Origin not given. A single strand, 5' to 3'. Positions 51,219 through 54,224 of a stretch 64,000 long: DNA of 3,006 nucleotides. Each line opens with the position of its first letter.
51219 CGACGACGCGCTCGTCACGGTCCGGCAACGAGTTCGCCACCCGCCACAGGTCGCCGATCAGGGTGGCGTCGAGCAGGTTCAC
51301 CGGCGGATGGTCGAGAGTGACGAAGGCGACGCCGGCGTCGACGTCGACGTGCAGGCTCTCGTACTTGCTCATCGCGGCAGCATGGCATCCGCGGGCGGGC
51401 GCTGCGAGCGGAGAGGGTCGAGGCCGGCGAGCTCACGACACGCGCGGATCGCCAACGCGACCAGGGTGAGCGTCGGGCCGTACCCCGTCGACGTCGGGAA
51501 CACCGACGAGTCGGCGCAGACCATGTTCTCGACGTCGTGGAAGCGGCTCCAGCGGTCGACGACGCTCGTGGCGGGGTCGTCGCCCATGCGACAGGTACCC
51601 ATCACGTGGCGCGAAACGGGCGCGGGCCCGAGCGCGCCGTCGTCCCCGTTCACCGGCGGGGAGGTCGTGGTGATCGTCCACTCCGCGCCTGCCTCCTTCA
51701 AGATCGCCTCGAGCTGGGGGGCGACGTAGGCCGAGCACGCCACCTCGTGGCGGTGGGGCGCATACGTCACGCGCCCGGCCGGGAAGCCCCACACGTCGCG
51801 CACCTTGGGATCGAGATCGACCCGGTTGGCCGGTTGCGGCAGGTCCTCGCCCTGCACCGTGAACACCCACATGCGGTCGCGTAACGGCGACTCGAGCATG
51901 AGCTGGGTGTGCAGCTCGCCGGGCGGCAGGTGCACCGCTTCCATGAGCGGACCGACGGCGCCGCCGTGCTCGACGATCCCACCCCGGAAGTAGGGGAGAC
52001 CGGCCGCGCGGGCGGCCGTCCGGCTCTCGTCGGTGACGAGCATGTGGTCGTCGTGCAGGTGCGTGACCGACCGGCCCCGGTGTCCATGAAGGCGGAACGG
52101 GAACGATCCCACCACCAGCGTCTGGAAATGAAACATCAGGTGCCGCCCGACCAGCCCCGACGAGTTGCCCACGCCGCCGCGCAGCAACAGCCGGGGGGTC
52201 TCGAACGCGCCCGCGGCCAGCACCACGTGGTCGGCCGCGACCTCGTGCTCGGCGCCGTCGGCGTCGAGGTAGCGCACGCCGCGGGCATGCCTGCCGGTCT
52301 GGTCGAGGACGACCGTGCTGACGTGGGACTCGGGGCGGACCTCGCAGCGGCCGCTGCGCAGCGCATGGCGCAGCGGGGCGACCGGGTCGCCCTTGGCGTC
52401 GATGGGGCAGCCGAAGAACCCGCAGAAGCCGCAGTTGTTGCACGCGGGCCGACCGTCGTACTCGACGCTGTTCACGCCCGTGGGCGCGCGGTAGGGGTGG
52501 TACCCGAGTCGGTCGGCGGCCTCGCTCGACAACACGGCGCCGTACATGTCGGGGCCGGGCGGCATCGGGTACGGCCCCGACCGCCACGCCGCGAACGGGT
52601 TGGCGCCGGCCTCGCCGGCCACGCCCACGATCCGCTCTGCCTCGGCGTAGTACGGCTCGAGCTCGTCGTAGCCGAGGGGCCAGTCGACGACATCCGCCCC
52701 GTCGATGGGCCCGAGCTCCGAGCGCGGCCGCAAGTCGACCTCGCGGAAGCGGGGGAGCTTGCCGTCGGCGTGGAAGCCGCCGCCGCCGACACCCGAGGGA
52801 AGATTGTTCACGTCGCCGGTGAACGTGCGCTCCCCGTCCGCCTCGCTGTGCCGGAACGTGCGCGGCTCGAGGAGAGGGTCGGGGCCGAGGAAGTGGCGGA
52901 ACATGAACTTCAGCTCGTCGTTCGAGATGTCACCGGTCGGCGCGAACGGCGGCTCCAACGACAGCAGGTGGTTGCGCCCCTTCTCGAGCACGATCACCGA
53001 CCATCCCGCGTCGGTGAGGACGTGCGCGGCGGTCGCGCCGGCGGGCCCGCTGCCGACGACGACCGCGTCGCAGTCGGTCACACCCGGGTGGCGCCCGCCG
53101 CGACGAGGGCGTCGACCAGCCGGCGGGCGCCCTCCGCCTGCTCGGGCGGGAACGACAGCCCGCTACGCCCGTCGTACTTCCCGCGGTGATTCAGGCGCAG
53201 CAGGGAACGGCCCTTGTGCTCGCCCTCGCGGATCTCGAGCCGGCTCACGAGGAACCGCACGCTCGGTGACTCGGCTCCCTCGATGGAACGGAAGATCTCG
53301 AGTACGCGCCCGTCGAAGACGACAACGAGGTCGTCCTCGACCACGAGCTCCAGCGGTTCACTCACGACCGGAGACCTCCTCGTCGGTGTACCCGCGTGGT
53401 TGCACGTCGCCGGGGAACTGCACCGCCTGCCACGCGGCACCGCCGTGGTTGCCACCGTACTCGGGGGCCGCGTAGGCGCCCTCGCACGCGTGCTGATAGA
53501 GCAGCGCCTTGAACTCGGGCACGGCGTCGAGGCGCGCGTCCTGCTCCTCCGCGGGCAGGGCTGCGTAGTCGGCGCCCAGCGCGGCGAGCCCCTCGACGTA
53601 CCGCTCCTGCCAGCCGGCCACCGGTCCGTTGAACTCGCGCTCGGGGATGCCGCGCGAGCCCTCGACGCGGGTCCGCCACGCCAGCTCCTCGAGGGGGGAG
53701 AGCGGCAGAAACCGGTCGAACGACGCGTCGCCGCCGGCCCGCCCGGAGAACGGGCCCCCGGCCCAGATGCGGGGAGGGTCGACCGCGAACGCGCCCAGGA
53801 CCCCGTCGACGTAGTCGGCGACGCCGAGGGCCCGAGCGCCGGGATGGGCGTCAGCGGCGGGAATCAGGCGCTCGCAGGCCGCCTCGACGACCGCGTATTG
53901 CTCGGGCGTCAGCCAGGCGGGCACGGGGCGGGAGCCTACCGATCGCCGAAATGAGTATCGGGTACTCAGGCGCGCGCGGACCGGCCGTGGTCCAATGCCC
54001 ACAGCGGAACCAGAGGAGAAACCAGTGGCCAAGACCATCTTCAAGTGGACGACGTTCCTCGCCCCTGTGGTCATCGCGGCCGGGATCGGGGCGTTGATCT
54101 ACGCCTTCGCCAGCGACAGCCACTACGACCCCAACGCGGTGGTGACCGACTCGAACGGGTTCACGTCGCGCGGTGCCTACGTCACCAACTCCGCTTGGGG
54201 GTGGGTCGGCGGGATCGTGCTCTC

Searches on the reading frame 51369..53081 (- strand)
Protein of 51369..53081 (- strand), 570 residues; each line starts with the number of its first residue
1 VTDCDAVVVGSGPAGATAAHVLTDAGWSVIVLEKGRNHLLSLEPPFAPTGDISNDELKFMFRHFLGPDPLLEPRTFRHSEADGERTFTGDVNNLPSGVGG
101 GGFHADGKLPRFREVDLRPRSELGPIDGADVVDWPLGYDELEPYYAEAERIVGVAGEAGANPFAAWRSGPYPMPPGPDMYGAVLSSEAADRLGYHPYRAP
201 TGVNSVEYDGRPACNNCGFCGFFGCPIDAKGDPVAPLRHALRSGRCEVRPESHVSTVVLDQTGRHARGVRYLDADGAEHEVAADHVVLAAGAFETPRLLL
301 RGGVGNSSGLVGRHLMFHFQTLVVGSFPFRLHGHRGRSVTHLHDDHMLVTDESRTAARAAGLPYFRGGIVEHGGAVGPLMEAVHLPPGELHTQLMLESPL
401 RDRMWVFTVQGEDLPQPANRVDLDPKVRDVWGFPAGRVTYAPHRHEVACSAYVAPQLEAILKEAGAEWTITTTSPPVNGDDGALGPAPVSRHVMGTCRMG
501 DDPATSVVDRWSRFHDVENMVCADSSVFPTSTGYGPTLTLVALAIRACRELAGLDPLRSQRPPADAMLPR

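Call 4: search_protein_families(library=pfam, proteins=[window:51369-53081:-], max_evalue=0.1)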
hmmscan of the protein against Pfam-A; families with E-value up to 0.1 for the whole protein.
window:51369-53081:- (570 aa): 13 families
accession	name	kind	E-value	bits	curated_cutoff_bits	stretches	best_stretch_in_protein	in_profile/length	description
PF05199.19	GMC_oxred_C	-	5.4e-22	79.3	24.6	1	415-544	1-139/139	GMC oxidoreductase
PF00732.25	GMC_oxred_N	-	5e-15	56.3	23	1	212-319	109-217/218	GMC oxidoreductase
PF00890.30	FAD_binding_2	-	2.5e-09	37.3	20.4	1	5-37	1-33/414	FAD binding domain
PF01494.25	FAD_binding_3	-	2.9e-07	30.5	22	1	3-36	1-34/349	FAD binding domain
PF07992.20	Pyr_redox_2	-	6.8e-07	29.4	26.1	1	5-40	2-37/291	Pyridine nucleotide-disulphide oxidoreductase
PF01266.30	DAO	-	1.4e-06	28.5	27.9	1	5-35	1-31/353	FAD dependent oxidoreductase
PF13738.12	Pyr_redox_3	-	3.5e-05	23.6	30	1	7-36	1-31/305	Pyridine nucleotide-disulphide oxidoreductase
PF13450.12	NAD_binding_8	-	4.3e-05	24.1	21.9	1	8-36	1-29/68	NAD(P)-binding Rossmann-like domain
PF03486.20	HI0933_like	-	0.00028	20.8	50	1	5-37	2-34/244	HI0933-like protein Rossmann domain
PF01946.23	Thi4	-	0.0048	16.6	26.2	1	3-34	17-49/235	Thi4 family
PF12831.13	FAD_oxidored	-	0.012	15.4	27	1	5-35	1-31/416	FAD dependent oxidoreductase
PF00070.33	Pyr_redox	-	0.07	14.1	22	0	6-39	2-35/82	Pyridine nucleotide-disulphide oxidoreductase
PF13454.12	NAD_binding_9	-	0.073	13.5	21.8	0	242-292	108-154/155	FAD-NAD(P)-binding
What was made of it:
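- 51369..53081 (-): GMC-family FAD oxidoreductase, with a 4-nt overlap with ECH. Pfam GMC_oxred_N/C (call 4).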

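Call 5: search_protein_families(library=ncbifam, proteins=[window:51369-53081:-], max_evalue=0.1)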
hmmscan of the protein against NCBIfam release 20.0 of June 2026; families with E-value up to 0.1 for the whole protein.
window:51369-53081:- (570 aa): 87 families (the best 25 are shown)
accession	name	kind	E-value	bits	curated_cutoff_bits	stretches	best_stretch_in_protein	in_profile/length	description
TIGR03970.1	mycofact_MftG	equivalog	1.4e-22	80.3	387.45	2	489-548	423-483/487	mycofactocin dehydrogenase MftG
NF002550.0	PRK02106.1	subfamily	9.2e-21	74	605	3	237-312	207-280/563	choline dehydrogenase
TIGR02462.1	pyranose_ox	equivalog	2.5e-16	59.7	544.9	1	489-551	481-543/548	pyranose oxidase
TIGR01810.1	betA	equivalog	3.2e-16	59.1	732.1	2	236-310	199-271/532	choline dehydrogenase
NF058674.1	CholsOxChoxAB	equivalog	1.4e-15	56.8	850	2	488-548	469-529/535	cholesterol oxidase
NF038210.1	GMC_mycofac_3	equivalog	4.2e-12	45.7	300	3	489-544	355-405/418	mycofactocin system GMC family oxidoreductase MftG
TIGR04542.1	GMC_mycofac_2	equivalog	1.2e-11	44.4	400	3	240-309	180-242/425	mycofactocin system GMC family oxidoreductase MftG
NF006130.0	PRK08274.1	equivalog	1.7e-08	33.7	369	2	2-37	4-39/467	FAD-dependent tricarballylate dehydrogenase TcuA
TIGR02032.1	GG-red-SF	subfamily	2.5e-08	34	158.8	1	5-36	2-33/297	geranylgeranyl reductase family protein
TIGR01813.1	flavo_cyto_c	subfamily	5.1e-08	32.1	285.45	2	5-34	1-31/444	flavocytochrome c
NF004829.0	PRK06183.1-3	subfamily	1.2e-07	30.9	390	1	2-36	7-41/520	bifunctional 3-(3-hydroxy-phenyl)propionate/3-hydroxycinnamic acid hydroxylase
NF005545.0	PRK07208.1-1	equivalog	4.3e-05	22.1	451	1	3-37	7-41/504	hypothetical protein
NF053717.1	VnlPnlRedVprA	equivalog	9.4e-05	21.4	600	1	4-37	7-40/481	vinyl phenol reductase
TIGR03467.1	HpnE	equivalog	9.5e-05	21.9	283.05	1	7-37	2-32/430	hydroxysqualene dehydroxylase HpnE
NF005882.1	PRK07843.1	equivalog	0.00013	20.5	788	1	4-36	2-34/547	3-oxosteroid 1-dehydrogenase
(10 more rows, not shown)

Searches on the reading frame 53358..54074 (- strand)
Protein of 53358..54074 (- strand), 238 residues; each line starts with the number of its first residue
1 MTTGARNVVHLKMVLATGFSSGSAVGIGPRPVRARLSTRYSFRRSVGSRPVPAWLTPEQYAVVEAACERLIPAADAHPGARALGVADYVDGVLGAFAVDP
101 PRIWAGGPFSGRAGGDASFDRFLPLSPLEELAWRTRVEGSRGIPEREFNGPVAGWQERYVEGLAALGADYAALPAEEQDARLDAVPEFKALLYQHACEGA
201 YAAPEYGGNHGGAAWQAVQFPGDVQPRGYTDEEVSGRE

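Call 4: search_protein_families(library=pfam, proteins=[window:53358-54074:-], max_evalue=0.1)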
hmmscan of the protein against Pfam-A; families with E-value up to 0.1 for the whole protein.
window:53358-54074:- (238 aa): 1 family
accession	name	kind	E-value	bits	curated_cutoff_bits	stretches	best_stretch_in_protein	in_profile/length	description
PF13618.11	Gluconate_2-dh3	-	9.5e-14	52.3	23.4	1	57-222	1-135/135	Gluconate 2-dehydrogenase subunit 3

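Call 5: search_protein_families(library=ncbifam, proteins=[window:53358-54074:-], max_evalue=0.1)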
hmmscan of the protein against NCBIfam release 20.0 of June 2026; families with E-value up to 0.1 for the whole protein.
window:53358-54074:- (238 aa): 0 families
